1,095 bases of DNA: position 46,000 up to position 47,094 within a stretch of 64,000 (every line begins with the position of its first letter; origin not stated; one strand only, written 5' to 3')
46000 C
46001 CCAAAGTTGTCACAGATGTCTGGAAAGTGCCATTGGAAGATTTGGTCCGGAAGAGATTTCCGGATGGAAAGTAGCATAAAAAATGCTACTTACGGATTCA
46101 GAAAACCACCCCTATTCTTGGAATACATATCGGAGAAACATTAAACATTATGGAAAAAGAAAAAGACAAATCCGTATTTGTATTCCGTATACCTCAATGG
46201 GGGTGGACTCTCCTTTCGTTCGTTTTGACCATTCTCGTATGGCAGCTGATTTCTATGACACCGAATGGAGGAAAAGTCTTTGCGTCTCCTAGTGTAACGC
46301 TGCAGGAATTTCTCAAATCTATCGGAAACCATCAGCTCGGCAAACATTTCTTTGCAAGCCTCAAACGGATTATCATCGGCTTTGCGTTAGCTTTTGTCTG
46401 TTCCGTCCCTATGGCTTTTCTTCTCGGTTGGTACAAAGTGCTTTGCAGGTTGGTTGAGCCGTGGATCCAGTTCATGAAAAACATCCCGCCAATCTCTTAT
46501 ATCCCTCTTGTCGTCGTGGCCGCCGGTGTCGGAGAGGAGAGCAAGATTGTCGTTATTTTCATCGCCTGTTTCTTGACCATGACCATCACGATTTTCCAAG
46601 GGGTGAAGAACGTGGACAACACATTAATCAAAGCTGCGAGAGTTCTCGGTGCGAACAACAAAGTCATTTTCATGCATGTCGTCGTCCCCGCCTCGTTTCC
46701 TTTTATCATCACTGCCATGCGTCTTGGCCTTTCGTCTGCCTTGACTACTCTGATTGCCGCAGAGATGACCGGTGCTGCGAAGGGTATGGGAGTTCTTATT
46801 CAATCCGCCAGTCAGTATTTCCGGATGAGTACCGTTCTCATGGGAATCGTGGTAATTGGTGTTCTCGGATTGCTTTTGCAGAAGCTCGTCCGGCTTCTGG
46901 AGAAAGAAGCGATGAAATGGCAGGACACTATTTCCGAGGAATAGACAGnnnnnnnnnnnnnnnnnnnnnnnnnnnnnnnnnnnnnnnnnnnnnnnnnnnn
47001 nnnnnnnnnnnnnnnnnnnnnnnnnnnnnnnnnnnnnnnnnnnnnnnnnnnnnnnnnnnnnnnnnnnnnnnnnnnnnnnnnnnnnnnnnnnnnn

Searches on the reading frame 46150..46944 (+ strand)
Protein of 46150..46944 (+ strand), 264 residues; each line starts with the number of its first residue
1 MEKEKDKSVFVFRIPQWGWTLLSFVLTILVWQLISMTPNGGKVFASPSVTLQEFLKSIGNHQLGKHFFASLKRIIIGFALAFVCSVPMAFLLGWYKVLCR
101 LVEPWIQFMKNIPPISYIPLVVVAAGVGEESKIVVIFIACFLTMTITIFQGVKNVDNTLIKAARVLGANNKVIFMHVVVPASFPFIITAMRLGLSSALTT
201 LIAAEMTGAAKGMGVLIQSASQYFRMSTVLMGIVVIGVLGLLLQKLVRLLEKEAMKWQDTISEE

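Call 79: search_protein_families(library=pfam, proteins=[window:46150-46944:+], max_evalue=0.00001)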
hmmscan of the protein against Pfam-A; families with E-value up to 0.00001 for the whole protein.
window:46150-46944:+ (264 aa): 1 family
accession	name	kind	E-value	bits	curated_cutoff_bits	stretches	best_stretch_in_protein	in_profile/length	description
PF00528.27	BPD_transp_1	-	1.5e-23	83.9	26.4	1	86-252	2-180/184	Binding-protein-dependent transport system inner membrane component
